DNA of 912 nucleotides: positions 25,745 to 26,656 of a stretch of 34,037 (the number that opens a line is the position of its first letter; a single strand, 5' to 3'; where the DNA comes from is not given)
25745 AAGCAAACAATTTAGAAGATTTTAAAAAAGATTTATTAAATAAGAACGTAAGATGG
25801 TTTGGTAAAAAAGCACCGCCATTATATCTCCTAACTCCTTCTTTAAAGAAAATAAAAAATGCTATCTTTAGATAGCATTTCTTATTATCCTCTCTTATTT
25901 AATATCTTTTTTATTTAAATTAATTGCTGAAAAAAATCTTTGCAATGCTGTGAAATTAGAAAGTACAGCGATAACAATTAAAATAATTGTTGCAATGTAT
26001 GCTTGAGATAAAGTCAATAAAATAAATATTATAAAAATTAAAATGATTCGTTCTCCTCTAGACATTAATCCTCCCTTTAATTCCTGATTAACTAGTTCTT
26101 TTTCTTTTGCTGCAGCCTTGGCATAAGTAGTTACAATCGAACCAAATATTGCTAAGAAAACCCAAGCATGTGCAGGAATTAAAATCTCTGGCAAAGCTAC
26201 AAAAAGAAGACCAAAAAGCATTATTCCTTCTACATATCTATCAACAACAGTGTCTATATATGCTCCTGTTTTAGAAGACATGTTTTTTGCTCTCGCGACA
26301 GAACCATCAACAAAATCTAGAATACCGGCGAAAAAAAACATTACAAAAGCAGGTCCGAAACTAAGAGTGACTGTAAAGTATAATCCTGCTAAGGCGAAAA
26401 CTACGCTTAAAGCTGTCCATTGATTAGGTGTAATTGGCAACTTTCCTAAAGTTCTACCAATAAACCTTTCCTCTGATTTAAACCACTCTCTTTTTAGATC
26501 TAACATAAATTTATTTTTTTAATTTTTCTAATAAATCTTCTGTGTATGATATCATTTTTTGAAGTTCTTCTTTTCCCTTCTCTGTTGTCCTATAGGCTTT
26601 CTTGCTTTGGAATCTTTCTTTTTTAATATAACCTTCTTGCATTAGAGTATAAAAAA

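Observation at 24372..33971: Clustered, duplicated and apparently regulated inositol-phosphate module in an otherwise minimal genome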

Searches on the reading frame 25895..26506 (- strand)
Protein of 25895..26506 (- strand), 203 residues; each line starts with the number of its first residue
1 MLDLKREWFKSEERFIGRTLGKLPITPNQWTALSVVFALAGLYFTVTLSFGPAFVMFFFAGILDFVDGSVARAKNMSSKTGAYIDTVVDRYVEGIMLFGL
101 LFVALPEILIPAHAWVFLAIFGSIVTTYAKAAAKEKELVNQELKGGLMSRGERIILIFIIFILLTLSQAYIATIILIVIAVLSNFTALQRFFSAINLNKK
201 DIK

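Call 6: search_protein_families(library=pfam, proteins=[window:25895-26506:-], max_evalue=0.01)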
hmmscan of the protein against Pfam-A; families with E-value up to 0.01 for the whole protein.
window:25895-26506:- (203 aa): 1 family
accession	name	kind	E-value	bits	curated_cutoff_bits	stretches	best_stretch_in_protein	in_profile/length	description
PF01066.26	CDP-OH_P_transf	-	1e-17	65.4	22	1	26-179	3-146/152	CDP-alcohol phosphatidyltransferase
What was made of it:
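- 25895..26506 (-): CDP-alcohol phosphatidyltransferase of the AIP/PIP-synthase type (203 aa). PF01066 65 bits (call 6).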

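Call 7: search_protein_families(library=ncbifam, proteins=[window:25895-26506:-], max_evalue=0.01)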
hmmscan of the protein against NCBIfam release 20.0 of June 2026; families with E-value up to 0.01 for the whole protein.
window:25895-26506:- (203 aa): 8 families
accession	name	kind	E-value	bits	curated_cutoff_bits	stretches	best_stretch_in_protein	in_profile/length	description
NF040950.1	archin_ph_syn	equivalog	4.6e-38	131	180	1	9-194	8-187/191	archaetidylinositol phosphate synthase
NF052561.1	PIPSynBT1523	equivalog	1.1e-25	90.7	350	1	22-168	22-175/232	hypothetical protein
NF045883.1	PIPSynth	equivalog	3.7e-23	82.3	170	1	13-193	11-191/197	phosphatidylinositol phosphate synthase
NF041135.1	IPPtranDIPPsyn_Thcocales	equivalog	2.2e-20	73.1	580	1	25-186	250-408/419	bifunctional L-myo-inositol-1-phosphate cytidylyltransferase/CDP-L-myo-inositol myo-inositolphosphotransferase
NF053678.1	ClpnSynClsA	equivalog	3.8e-06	27.2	240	1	49-101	29-81/180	cardiolipin synthase ClsA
TIGR00473.1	pssA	equivalog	4.5e-06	26.8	107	1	31-112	1-85/153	CDP-diacylglycerol--serine O-phosphatidyltransferase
TIGR00560.1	pgsA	equivalog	5.8e-06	26.9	109.1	1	37-192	18-174/183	CDP-diacylglycerol--glycerol-3-phosphate 3-phosphatidyltransferase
NF008090.0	PRK10832.1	equivalog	0.0016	18.5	304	0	37-190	19-171/182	CDP-diacylglycerol--glycerol-3-phosphate 3-phosphatidyltransferase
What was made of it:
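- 25895..26506 (-): NCBIfam scores: AIP synthase 131 bits (cut-off 180), BT_1523-type PIPS 91, PIPS 82, DIPPS 73, PgsA and PssA 27 (call 7).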

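Call 21: find_homologous_proteins(query=window:25895-26506:-, max_evalue=0.00001)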
Query window:25895-26506:- (203 aa): 1193 proteins with E <= 0.00001 among 1912 candidates; the best 120 are listed.
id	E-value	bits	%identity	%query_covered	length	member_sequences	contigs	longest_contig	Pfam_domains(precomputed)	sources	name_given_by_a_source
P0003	1.2e-122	425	100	100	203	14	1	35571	PF01066.27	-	-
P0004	7.3e-113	393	93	100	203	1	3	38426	PF01066.27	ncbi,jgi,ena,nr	ncbi:MAG: CDP-alcohol phosphatidyltransferase family protein [Candidatus Pacebacteria bacterium]|nr:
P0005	2.0e-109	382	88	100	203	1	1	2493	PF01066.27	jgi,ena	-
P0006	1.6e-106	372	87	100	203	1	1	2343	PF01066.27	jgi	-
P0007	4.0e-103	361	85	99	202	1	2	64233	PF01066.27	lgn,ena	-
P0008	2.0e-101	356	84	99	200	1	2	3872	PF01066.27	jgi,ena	-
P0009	2.8e-92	326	77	99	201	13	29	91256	PF01066.27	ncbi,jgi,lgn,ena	jgi:phosphatidylglycerophosphate synthase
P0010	7.9e-92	324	75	99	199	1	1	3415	PF01066.27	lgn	-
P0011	2.0e-91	323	74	99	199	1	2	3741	PF01066.27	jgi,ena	-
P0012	3.7e-91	322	75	99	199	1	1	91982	PF01066.27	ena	-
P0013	5.1e-91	322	75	99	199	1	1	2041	PF01066.27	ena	-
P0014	1.2e-90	321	74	99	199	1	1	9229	PF01066.27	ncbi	-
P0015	1.3e-90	320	74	99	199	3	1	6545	PF01066.27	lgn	-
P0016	1.4e-90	320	75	99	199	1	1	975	PF01066.27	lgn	-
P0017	1.4e-90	320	74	99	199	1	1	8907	PF01066.27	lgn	-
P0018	2.1e-90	320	75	99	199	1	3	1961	PF01066.27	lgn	-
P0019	3.8e-90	319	74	99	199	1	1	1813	PF01066.27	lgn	-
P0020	5.7e-90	318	74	99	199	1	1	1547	PF01066.27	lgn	-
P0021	7.1e-90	318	74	99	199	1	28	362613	PF01066.27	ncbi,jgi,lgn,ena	ncbi:MAG: CDP-alcohol phosphatidyltransferase family protein [Minisyncoccales bacterium]|jgi:archaet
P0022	8.1e-90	318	74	99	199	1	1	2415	PF01066.27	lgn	-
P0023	8.2e-90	318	74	99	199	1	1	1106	PF01066.27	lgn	-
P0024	1.3e-89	317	73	99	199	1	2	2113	PF01066.27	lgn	-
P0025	2.0e-89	317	74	99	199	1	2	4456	PF01066.27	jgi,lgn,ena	-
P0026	3.6e-89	316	74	99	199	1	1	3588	PF01066.27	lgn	-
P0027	8.6e-89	314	74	99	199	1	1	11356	PF01066.27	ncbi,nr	ncbi:MAG: CDP-alcohol phosphatidyltransferase family protein [Candidatus Pacebacteria bacterium]|nr:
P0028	1.2e-88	314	73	99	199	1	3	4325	PF01066.27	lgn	-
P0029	3.7e-88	312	75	98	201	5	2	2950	PF01066.27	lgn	-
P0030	8.2e-84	298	100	73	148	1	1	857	PF01066.27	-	-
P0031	3.3e-76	273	65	98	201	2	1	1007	PF01066.27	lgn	-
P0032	1.3e-74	268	64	99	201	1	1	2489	PF01066.27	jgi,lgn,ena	-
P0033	1.5e-74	268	65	98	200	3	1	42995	PF01066.27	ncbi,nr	ncbi:MAG: CDP-alcohol phosphatidyltransferase family protein [Candidatus Pacebacteria bacterium]|nr:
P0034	2.1e-74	268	64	100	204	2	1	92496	PF01066.27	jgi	jgi:phosphatidylglycerophosphate synthase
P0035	2.6e-74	267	63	98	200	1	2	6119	PF01066.27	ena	-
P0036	4.7e-74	266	63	99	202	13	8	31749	PF01066.27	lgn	-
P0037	5.5e-74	266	63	98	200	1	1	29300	PF01066.27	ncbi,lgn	ncbi:MAG: CDP-alcohol phosphatidyltransferase family protein [Minisyncoccales bacterium]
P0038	6.4e-74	266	63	99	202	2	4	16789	PF01066.27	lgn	-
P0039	7.2e-74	266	63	98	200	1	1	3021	PF01066.27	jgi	-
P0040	2.2e-73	264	66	99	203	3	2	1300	PF01066.27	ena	-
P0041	2.4e-73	264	63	99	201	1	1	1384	PF01066.27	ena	-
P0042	2.5e-73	264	63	98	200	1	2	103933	PF01066.27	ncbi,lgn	ncbi:MAG: CDP-alcohol phosphatidyltransferase family protein [Minisyncoccales bacterium]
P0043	2.9e-73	264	62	99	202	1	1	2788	PF01066.27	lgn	-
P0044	3.6e-73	263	66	98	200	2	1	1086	PF01066.27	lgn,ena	-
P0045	4.1e-73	263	63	98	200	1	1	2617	PF01066.27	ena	-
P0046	4.5e-73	263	64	98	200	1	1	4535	PF01066.27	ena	-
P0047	5.4e-73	263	63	99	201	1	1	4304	PF01066.27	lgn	-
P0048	6.3e-73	263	63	99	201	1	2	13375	PF01066.27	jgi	jgi:phosphatidylglycerophosphate synthase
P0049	8.8e-73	262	65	99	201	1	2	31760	PF01066.27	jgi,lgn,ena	-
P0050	1.0e-72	262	64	99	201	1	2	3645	PF01066.27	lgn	-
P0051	1.5e-72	261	64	99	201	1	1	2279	PF01066.27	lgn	-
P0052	1.6e-72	261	63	99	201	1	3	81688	PF01066.27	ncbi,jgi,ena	ncbi:MAG: CDP-alcohol phosphatidyltransferase family protein [Candidatus Paceibacterota bacterium]|j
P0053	1.6e-72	261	64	99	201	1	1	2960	PF01066.27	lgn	-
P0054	1.7e-72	261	63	99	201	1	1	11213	PF01066.27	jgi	jgi:phosphatidylglycerophosphate synthase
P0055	1.7e-72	261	63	99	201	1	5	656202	PF01066.27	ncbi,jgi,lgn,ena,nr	ncbi:MAG TPA: CDP-alcohol phosphatidyltransferase family protein [Candidatus Pacearchaeota archaeon]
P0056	1.8e-72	261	65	98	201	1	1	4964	PF01066.27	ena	-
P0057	1.8e-72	261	63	99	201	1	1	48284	PF01066.27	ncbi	-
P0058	1.9e-72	261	64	99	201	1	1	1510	PF01066.27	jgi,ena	-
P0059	2.0e-72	261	64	99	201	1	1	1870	PF01066.27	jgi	jgi:phosphatidylglycerophosphate synthase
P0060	2.2e-72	261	61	99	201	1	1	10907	PF01066.27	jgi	jgi:archaetidylinositol phosphate synthase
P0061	2.3e-72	261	65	99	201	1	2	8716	PF01066.27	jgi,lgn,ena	jgi:phosphatidylglycerophosphate synthase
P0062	2.4e-72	261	62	98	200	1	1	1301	PF01066.27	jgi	jgi:phosphatidylglycerophosphate synthase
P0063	2.9e-72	261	60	98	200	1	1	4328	PF01066.27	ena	-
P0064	3.2e-72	260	64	99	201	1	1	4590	PF01066.27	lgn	-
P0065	4.1e-72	260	62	99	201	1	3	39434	PF01066.27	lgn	-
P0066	4.2e-72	260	64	99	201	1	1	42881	PF01066.27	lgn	-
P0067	4.2e-72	260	63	99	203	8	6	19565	PF01066.27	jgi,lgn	jgi:phosphatidylglycerophosphate synthase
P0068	4.4e-72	260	64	99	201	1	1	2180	PF01066.27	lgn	-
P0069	4.5e-72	260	64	98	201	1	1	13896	PF01066.27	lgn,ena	-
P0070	4.6e-72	260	64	99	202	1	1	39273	PF01066.27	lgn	-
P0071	5.2e-72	260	63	98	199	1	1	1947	PF01066.27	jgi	-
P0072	5.2e-72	260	64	99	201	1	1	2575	PF01066.27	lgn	-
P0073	6.1e-72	260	62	99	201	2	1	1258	PF01066.27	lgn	-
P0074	7.6e-72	259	62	99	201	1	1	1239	PF01066.27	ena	-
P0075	7.8e-72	259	63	98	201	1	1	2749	PF01066.27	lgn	-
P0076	9.0e-72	259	64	98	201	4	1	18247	PF01066.27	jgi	-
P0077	9.7e-72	259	62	98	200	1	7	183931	PF01066.27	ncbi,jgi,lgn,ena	jgi:phosphatidylglycerophosphate synthase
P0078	9.9e-72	259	63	98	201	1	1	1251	PF01066.27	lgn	-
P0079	1.4e-71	258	63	98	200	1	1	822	PF01066.27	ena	-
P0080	1.6e-71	258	63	98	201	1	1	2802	PF01066.27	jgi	-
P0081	1.9e-71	258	63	98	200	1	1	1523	PF01066.27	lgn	-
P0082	1.9e-71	258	64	98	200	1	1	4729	PF01066.27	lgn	-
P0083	1.9e-71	258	63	99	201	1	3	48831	PF01066.27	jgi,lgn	jgi:archaetidylinositol phosphate synthase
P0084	2.4e-71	258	62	98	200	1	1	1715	PF01066.27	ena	-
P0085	2.5e-71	258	64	99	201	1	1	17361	PF01066.27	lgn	-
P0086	2.5e-71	257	62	99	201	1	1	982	PF01066.27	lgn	-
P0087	2.6e-71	257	63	98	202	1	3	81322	PF01066.27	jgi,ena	-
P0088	2.7e-71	257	62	98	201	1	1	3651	PF01066.27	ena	-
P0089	3.4e-71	257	62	99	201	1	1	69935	PF01066.27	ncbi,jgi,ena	ncbi:MAG: CDP-alcohol phosphatidyltransferase family protein [Candidatus Paceibacterota bacterium]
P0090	3.9e-71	257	64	98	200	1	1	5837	PF01066.27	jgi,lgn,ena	-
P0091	4.0e-71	257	62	99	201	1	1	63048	PF01066.27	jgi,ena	-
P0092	4.9e-71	257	63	98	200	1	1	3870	PF01066.27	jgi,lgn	-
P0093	4.9e-71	257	63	98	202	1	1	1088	PF01066.27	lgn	-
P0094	5.2e-71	256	62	99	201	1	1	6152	PF01066.27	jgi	jgi:phosphatidylglycerophosphate synthase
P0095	5.3e-71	256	63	98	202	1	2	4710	PF01066.27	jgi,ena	-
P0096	6.4e-71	256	61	99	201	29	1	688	PF01066.27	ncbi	-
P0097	7.3e-71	256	62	99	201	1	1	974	PF01066.27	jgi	jgi:phosphatidylglycerophosphate synthase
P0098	9.0e-71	256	62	98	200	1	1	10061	PF01066.27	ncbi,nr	ncbi:MAG: CDP-alcohol phosphatidyltransferase family protein [Candidatus Pacebacteria bacterium]|nr:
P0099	9.0e-71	256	61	99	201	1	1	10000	PF01066.27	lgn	-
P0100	9.4e-71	256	61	98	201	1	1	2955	PF01066.27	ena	-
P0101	9.7e-71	256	60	99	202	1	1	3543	PF01066.27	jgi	jgi:phosphatidylglycerophosphate synthase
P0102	9.9e-71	256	63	99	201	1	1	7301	PF01066.27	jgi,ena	-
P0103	1.0e-70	256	62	98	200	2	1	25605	PF01066.27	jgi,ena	-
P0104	1.1e-70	255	63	98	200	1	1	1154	PF01066.27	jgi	jgi:phosphatidylglycerophosphate synthase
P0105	1.2e-70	255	61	98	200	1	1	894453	PF01066.27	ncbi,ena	-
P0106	1.2e-70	255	63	99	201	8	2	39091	PF01066.27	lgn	-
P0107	1.4e-70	255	62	100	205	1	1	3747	PF01066.27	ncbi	-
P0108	1.7e-70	255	62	98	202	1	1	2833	PF01066.27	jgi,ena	-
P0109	1.8e-70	255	63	98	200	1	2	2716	PF01066.27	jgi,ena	-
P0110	2.6e-70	254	62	98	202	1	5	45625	PF01066.27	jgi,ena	-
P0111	2.9e-70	254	63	99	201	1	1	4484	PF01066.27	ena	-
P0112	4.4e-70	253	63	98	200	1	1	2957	PF01066.27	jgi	-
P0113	5.0e-70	253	61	99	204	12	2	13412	PF01066.27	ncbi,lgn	-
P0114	5.6e-70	253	62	99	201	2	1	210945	PF01066.27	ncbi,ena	-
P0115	6.1e-70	253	63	98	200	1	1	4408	PF01066.27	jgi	-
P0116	7.2e-70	253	63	99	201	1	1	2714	PF01066.27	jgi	jgi:phosphatidylglycerophosphate synthase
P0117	7.3e-70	253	62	99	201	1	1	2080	PF01066.27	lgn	-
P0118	1.3e-69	252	62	99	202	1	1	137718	PF01066.27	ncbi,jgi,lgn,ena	ncbi:MAG: CDP-alcohol phosphatidyltransferase family protein [Candidatus Paceibacterota bacterium]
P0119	1.3e-69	252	62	98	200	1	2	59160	PF01066.27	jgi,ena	jgi:phosphatidylglycerophosphate synthase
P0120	1.7e-69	251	63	99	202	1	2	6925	PF01066.27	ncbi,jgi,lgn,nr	ncbi:hypothetical protein BWK69_01285 [Candidatus Parcubacteria bacterium A4]|nr:MAG: hypothetical p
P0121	2.1e-69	251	61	99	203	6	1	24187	PF01066.27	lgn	-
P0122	2.1e-69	251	63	98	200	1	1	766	PF01066.27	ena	-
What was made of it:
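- JGI names many homologs 'phosphatidylglycerophosphate synthase' (call 21).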

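Call 23: find_related_loci(query=A1, collection=genome_contigs, flank=10000)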
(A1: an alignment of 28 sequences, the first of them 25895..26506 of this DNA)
Query A1 (203 aa) in genome_contigs; peptide patterns used: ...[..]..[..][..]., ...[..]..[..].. (x = any residue, [..] = any of these).
257 stretches matched a pattern; 198 encode a relative of the query (tblastn E <= 1e-3); the best 80 are kept; 80 distinct loci.
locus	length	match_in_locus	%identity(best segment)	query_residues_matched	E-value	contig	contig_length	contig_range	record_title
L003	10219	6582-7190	93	1-203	3e-122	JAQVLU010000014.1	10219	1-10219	MAG: Candidatus Paceibacterota bacterium isolate STF1_117 NODE_20979_length_10219_cov_54.093837_Sandtown_F1, whole genom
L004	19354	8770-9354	93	1-195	3e-116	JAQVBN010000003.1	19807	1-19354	MAG: Candidatus Paceibacterota bacterium isolate STD2_66 NODE_9994_length_19807_cov_4.933537_Sandtown_D2, whole genome s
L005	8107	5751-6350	78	1-200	2e-93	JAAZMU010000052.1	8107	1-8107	MAG: Patescibacteria group bacterium isolate AS24abBPME_29 29743_AS24, whole genome shotgun sequence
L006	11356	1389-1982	74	1-201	2e-87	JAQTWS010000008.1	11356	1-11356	MAG: Candidatus Paceibacterota bacterium isolate STC_116 NODE_13411_length_11356_cov_4.843441_Sandtown_C, whole genome s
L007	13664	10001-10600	74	1-200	3e-84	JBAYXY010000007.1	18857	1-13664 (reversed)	MAG: Candidatus Paceibacterota bacterium isolate SO_2017_CLC_14 scaffold_2034_c2_PH3_2017, whole genome shotgun sequence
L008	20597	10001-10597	63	1-198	6e-80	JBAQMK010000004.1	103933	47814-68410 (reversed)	MAG: Minisyncoccales bacterium isolate MFD12067_ilm_asm_bin19 k127_4341, whole genome shotgun sequence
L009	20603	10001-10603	63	1-200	1e-79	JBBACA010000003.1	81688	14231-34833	MAG: Candidatus Paceibacterota bacterium isolate SO_2017_LW1_37 NODE_122_length_81688_cov_2.551943_LW64-88_2017, whole g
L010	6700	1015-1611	65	1-199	2e-79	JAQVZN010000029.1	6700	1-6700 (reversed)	MAG: Candidatus Paceibacterota bacterium isolate STF2_174 NODE_39167_length_6700_cov_17.031797_Sandtown_F2, whole genome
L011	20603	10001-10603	62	1-200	2e-78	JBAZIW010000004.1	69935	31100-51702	MAG: Candidatus Paceibacterota bacterium isolate SO_2017_LW4_104 scaffold_1072_c1_LW137-91_2017, whole genome shotgun se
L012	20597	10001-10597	62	1-198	9e-78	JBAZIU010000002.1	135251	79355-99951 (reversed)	MAG: Candidatus Paceibacterota bacterium isolate SO_2017_LW4_102 scaffold_401_c1_LW137-91_2017, whole genome shotgun seq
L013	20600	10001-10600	61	1-199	1e-77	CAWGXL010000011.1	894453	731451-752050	MAG: uncultured bacterium isolate MFD09206.bin.2.20 genome assembly, contig: contig_9876, whole genome shotgun sequence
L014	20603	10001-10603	62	1-200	2e-77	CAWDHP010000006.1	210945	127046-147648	MAG: uncultured bacterium isolate MFD04716.bin.1.355 genome assembly, contig: contig_65613, whole genome shotgun sequenc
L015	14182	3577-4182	65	1-201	1e-76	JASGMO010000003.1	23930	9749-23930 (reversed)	MAG: Patescibacteria group bacterium isolate DJKA126_ANT-KO_bin.17 scaffold_781, whole genome shotgun sequence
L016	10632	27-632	62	1-200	4e-76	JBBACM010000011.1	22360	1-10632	MAG: Candidatus Paceibacterota bacterium isolate SO_2017_LW1_49 NODE_1731_length_22360_cov_1.300364_LW64-88_2017, whole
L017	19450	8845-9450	64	1-201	1e-79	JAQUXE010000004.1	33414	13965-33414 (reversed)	MAG: Candidatus Paceibacterota bacterium isolate STD2_206 NODE_4601_length_33414_cov_150.660468_Sandtown_D2, whole genom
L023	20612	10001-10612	59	1-203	4e-73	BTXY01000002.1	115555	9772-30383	MAG: Candidatus Microsyncoccus archaeolyticus PMX.50 DNA, sequence2, whole genome shotgun sequence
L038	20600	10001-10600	56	1-199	7e-65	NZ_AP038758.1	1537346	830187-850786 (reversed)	Minisyncoccus archaeiphilus strain PMX.108 chromosome, complete genome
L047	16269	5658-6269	49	5-201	1e-58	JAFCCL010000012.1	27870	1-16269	MAG: Candidatus Iainarchaeum archaeon isolate AB_3033_Bin_170 AB_3033_Bin_170_scaffold_2220, whole genome shotgun sequen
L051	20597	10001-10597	51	1-199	4e-58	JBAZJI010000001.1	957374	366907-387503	MAG: Candidatus Paceibacterota bacterium isolate SO_2017_LW4_116 scaffold_5_c1_LW137-91_2017, whole genome shotgun seque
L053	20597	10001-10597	51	1-199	3e-57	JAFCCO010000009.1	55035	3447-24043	MAG: Candidatus Iainarchaeum archaeon isolate AB_3033_Bin_60 AB_3033_Bin_60_scaffold_480, whole genome shotgun sequence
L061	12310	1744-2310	51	9-190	2e-54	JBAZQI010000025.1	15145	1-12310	MAG: archaeon isolate SO_2017_SWC_5 scaffold_3376_c1_LP-4_2017, whole genome shotgun sequence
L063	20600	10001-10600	62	1-199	7e-72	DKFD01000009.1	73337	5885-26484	MAG TPA_asm: Patescibacteria group bacterium UBA6805 UBA6805_contig_4512, whole genome shotgun sequence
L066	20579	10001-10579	50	1-194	4e-54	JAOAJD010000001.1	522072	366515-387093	MAG: Candidatus Iainarchaeum archaeon isolate SKW153 NODE_1_length_522072_cov_13.571285, whole genome shotgun sequence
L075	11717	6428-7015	51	5-200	2e-53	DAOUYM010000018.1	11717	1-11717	MAG TPA_asm: Candidatus Aenigmatarchaeota archaeon isolate CSMAG_927 CSMAG_927_k141_11871_length_11717_cov_8.5156, whole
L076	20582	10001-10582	46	5-199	3e-52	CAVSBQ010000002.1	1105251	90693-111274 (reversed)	MAG: Candidatus Aenigmarchaeota archaeon isolate MFD04408.bin.2.45 genome assembly, contig: contig_22876, whole genome s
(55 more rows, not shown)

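Call 32: search_solved_structures(query=A1, max_evalue=0.001, show_alignments=3)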
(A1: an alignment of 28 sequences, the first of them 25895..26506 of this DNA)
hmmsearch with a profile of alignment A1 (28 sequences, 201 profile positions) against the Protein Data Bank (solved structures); distinct sequences matched with E-value up to 0.001: 8.
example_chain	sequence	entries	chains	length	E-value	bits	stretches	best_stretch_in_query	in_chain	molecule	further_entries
4o6m_A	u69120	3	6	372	1.1e-16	64.5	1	13-193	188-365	AF2299, a CDP-alcohol phosphotransferase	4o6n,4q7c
6h53_A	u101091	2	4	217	2.6e-14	56.7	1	6-194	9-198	CDP-diacylglycerol--inositol 3-phosphatidyltransferase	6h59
6h5a_A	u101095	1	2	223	2.9e-14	56.6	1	6-194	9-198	CDP-diacylglycerol--inositol 3-phosphatidyltransferase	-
6wm5_A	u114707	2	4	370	1.9e-11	47.4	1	16-194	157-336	AfCTD-Phosphatidylinositol-phosphate synthase (PIPS) fusion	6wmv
4mnd_A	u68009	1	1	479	4.6e-11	46.1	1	24-181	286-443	CTP L-myo-inositol-1-phosphate cytidylyltransferase/CDP-L-myo-inositol myo-inositolphospho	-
5d91_A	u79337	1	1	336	8.6e-10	42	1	16-194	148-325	AF2299 protein,Phosphatidylinositol synthase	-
5d92_D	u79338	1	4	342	1.3e-09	41.4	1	16-194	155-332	AF2299 protein,Phosphatidylinositol synthase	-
7drj_A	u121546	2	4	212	0.00023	24.3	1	44-107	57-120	CDP-diacylglycerol--glycerol-3-phosphate 3-phosphatidyltransferase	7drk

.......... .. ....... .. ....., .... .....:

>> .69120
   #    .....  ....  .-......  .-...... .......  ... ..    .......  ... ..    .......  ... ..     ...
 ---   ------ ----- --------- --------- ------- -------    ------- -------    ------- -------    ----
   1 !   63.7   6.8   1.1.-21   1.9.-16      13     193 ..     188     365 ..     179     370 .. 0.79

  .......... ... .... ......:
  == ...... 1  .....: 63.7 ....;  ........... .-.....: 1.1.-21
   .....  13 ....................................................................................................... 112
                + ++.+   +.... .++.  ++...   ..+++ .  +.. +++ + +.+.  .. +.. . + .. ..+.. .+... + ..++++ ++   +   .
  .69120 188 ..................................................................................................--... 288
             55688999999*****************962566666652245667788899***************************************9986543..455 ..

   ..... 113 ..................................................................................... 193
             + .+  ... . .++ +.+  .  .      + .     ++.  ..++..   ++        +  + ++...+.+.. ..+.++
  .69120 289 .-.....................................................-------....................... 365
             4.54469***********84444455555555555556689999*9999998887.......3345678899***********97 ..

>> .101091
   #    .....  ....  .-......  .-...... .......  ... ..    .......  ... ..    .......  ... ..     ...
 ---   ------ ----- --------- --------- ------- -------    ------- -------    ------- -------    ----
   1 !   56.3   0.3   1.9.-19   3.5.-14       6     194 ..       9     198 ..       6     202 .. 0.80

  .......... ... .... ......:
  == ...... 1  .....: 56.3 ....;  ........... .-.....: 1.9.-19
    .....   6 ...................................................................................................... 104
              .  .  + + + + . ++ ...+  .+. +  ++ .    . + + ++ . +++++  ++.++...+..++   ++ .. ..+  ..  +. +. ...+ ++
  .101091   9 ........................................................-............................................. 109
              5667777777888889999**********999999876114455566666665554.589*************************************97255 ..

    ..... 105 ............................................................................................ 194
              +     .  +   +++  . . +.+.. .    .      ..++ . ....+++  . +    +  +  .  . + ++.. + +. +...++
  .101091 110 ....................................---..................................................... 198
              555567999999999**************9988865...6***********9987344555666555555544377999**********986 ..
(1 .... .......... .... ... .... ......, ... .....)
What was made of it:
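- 25895..26506 (-): Best solved-structure matches are AF2299 and Mtb PgsA1 (call 32).
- On PgsA / PssA: The PgsA structure scores 24 bits (call 32).
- The family profile matches AF2299 (64.5 bits) and Mtb PgsA1 (56.7 bits), but PgsA only at 24 bits (call 32). The PgsA structure 7DRJ scores 24 bits, against 57-65 for the PIP-synthase and AF2299 structures (call 32).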
